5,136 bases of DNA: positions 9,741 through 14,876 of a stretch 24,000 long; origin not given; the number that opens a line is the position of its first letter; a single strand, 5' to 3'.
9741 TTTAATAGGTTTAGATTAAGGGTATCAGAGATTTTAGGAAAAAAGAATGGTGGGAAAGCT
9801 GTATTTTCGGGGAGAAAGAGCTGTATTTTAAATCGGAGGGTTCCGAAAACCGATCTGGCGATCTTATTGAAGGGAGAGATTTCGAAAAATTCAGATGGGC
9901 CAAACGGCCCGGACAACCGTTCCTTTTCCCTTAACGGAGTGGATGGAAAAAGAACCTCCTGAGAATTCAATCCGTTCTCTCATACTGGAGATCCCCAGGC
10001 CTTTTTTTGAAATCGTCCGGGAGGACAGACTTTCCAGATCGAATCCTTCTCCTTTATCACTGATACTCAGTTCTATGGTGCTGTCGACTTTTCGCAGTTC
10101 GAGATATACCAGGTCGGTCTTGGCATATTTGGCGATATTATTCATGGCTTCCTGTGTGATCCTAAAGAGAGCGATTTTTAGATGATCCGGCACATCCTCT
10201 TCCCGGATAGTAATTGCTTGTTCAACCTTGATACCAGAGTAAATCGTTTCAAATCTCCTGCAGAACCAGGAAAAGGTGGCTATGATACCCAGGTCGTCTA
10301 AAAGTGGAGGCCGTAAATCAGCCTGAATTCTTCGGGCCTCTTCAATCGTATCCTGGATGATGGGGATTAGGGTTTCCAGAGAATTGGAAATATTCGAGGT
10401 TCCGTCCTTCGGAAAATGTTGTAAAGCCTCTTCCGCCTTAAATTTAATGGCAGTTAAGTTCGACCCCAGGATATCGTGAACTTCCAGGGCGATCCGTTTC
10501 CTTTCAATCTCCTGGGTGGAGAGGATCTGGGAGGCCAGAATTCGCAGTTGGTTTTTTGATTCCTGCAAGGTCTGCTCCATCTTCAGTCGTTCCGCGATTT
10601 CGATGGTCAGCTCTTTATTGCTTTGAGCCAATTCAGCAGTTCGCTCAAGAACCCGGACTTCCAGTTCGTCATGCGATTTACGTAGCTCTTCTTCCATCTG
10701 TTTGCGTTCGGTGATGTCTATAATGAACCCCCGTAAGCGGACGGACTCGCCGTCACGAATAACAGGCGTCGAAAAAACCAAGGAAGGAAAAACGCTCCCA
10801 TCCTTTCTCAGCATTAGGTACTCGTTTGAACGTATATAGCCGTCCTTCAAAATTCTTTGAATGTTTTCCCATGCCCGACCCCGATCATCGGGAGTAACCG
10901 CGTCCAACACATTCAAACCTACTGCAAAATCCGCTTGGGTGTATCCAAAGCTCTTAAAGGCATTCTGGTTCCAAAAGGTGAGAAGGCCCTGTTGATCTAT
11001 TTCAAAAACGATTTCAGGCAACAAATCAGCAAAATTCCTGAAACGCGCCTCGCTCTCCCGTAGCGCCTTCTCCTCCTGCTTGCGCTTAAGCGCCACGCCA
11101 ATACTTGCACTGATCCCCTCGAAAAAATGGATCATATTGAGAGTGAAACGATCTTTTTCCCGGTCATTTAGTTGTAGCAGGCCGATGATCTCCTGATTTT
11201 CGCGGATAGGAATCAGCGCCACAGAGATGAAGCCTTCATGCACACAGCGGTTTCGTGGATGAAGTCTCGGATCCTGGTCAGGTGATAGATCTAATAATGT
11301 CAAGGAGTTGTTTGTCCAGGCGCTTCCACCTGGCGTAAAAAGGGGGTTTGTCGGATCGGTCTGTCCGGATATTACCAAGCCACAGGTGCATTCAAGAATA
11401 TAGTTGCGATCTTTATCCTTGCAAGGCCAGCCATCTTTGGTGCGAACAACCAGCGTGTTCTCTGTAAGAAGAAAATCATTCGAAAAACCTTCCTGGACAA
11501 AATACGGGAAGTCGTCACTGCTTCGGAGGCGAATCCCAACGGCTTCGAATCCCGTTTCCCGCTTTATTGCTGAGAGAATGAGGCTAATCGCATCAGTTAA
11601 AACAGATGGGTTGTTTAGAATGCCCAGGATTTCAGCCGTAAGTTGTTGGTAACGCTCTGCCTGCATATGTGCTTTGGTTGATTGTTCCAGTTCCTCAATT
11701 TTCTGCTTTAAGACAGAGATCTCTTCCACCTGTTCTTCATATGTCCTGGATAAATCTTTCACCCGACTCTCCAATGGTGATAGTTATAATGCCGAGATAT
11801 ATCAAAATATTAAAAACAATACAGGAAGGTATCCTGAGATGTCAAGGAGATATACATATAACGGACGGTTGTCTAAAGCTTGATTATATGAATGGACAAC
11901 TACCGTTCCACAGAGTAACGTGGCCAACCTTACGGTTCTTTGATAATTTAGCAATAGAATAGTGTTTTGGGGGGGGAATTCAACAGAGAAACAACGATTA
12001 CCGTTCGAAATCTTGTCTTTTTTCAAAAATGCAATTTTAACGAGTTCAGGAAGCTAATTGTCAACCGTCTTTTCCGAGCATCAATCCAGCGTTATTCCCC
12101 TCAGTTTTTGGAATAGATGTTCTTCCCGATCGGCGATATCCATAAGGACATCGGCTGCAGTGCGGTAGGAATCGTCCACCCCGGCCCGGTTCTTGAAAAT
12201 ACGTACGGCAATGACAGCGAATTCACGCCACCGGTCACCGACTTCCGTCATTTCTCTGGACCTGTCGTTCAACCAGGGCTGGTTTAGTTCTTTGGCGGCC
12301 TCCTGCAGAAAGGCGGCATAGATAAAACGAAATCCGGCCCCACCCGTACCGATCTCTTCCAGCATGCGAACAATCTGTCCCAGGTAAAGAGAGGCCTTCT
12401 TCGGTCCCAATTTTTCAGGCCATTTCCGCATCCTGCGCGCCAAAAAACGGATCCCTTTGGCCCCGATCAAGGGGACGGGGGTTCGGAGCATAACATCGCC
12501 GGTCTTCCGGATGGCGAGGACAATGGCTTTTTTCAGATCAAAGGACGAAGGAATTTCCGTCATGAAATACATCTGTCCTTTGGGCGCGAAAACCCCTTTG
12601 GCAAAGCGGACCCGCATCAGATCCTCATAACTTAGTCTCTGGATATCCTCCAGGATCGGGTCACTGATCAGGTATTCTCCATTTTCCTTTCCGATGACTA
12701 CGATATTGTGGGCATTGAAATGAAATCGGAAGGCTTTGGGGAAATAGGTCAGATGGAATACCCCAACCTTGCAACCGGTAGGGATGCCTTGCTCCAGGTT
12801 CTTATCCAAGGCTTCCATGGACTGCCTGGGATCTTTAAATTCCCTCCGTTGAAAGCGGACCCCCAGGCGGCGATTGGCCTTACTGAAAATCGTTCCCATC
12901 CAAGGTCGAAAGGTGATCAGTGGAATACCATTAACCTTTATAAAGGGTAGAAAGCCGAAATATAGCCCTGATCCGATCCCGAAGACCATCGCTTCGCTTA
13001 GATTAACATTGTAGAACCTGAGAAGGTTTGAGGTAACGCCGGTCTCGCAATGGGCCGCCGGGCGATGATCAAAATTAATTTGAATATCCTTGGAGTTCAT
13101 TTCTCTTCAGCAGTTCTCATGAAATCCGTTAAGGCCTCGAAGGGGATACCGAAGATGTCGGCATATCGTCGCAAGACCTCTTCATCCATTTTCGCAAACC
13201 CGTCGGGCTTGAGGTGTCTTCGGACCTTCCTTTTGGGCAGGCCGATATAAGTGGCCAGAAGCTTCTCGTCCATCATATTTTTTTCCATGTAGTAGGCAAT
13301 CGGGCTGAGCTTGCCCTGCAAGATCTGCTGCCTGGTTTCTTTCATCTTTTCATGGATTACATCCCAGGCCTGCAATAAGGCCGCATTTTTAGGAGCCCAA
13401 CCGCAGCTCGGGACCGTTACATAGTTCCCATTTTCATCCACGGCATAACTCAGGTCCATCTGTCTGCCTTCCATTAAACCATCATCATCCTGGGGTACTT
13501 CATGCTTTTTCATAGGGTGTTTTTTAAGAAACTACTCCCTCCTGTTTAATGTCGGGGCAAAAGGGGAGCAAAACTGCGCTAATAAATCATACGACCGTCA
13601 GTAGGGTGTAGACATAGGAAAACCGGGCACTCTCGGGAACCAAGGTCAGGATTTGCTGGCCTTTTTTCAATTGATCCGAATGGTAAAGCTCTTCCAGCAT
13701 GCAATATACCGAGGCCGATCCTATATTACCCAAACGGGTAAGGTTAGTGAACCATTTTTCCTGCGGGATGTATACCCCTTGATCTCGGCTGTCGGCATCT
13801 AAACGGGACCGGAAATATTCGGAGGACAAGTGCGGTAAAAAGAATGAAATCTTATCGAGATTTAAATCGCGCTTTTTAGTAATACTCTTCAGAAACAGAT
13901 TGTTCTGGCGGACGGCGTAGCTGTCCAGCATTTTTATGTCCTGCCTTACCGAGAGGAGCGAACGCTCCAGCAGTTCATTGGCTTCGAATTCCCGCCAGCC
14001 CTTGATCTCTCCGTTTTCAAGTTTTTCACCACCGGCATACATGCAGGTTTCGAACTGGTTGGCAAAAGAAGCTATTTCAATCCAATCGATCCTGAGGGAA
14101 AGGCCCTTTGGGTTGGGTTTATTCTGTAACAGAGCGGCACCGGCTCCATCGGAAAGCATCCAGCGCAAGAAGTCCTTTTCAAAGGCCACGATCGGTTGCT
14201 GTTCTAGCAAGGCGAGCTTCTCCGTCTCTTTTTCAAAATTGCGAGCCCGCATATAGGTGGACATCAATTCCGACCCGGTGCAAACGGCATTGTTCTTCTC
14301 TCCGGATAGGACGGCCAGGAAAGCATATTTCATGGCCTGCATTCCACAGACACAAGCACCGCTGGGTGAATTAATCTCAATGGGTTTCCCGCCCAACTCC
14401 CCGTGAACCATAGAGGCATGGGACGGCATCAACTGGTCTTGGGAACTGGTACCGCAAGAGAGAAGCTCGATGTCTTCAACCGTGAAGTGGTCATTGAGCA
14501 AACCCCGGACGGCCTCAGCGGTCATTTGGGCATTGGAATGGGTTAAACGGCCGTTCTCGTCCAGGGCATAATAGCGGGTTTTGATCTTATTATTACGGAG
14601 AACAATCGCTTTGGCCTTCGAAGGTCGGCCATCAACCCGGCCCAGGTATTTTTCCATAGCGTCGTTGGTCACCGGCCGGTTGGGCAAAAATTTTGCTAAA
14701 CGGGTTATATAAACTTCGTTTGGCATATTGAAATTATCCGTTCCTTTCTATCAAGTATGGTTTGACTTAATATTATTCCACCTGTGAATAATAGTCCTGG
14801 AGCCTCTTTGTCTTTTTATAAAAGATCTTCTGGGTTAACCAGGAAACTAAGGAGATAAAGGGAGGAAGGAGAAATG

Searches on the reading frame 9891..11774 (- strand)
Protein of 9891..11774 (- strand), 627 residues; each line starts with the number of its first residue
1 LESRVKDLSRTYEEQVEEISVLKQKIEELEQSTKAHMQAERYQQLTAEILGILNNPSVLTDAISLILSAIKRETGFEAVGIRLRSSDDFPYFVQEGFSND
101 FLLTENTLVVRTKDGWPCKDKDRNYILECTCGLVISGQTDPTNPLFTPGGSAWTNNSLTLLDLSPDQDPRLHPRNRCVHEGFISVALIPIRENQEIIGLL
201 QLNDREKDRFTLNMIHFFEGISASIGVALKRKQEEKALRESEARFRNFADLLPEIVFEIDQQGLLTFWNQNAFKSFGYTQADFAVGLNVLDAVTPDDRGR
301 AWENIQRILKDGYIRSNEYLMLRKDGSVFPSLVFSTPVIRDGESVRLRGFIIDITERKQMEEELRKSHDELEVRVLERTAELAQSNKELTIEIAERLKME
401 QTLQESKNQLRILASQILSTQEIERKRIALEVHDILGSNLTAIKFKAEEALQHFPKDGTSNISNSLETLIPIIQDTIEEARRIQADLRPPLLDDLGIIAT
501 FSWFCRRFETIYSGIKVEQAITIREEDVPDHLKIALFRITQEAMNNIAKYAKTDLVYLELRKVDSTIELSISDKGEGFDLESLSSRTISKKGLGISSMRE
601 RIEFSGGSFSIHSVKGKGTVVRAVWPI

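Call 3: search_protein_families(library=pfam, proteins=[window:9891-11774:-], max_evalue=0.01)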
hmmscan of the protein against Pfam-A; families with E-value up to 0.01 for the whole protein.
window:9891-11774:- (627 aa): 10 families
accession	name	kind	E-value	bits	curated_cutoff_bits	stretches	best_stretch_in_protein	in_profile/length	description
PF08447.18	PAS_3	-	2.1e-11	44.4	25.6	1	266-350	2-88/89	PAS fold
PF02518.31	HATPase_c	-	5.8e-11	43.3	26.4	1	534-626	4-108/111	Histidine kinase-, DNA gyrase B-, and HSP90-like ATPase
PF07730.19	HisKA_3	-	2.5e-10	41.2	24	1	424-491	1-67/68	Histidine kinase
PF13426.13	PAS_9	-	1e-09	39.1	27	1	253-356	1-103/103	PAS domain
PF00989.32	PAS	-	1.3e-08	35.3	22.6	1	244-354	2-113/113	PAS fold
PF01590.32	GAF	-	1e-06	29.7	22.4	1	150-229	57-133/133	GAF domain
PF08448.16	PAS_4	-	2.6e-05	24.9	23.1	1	250-359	2-110/110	PAS fold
PF13185.12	GAF_2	-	5.7e-05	23.8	28.6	1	150-229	58-135/136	GAF domain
PF13188.13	PAS_8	-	0.00041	20.6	21.8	1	243-304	1-60/65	PAS domain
PF13581.12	HATPase_c_2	-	0.00056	20.3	27.4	1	528-603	24-110/127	Histidine kinase-like ATPase domain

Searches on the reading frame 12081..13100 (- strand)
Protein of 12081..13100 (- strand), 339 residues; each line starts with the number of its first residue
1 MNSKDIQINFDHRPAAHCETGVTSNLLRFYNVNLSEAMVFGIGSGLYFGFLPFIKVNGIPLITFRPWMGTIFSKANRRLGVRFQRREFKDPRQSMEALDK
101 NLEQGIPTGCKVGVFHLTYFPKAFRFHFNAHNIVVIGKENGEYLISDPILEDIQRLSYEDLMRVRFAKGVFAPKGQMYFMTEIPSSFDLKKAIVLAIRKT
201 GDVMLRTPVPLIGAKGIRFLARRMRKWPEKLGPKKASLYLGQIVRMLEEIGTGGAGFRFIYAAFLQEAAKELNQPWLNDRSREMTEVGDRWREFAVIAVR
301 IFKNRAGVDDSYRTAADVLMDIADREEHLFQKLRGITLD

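Call 55: search_protein_families(library=pfam, proteins=[window:12081-13100:-], max_evalue=0.001)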
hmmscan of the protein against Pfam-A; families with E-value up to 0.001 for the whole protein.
window:12081-13100:- (339 aa): 2 families
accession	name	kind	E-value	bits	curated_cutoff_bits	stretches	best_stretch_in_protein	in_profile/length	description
PF16169.10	DUF4872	-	1.9e-58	197.5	28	1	159-333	1-173/173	Domain of unknown function (DUF4872)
PF14399.12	BtrH_N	-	1.8e-47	161.3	29.7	1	17-148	1-134/134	Butirosin biosynthesis protein H, N-terminal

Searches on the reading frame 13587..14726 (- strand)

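Call 55: search_protein_families(library=pfam, proteins=[window:13587-14726:-], max_evalue=0.001)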
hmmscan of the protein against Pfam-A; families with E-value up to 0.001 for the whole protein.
window:13587-14726:- (379 aa): 3 families
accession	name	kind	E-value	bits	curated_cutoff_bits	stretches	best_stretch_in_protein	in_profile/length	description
PF08541.16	ACP_syn_III_C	-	1e-07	32.5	26.6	1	285-361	3-74/90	3-Oxoacyl-[acyl-carrier-protein (ACP)] synthase III C terminal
PF00109.32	ketoacyl-synt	-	0.00042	20.5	20.8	1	120-203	169-249/252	Beta-ketoacyl synthase, N-terminal domain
PF08545.16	ACP_syn_III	-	0.00098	19.4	24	0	123-162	5-44/80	3-Oxoacyl-[acyl-carrier-protein (ACP)] synthase III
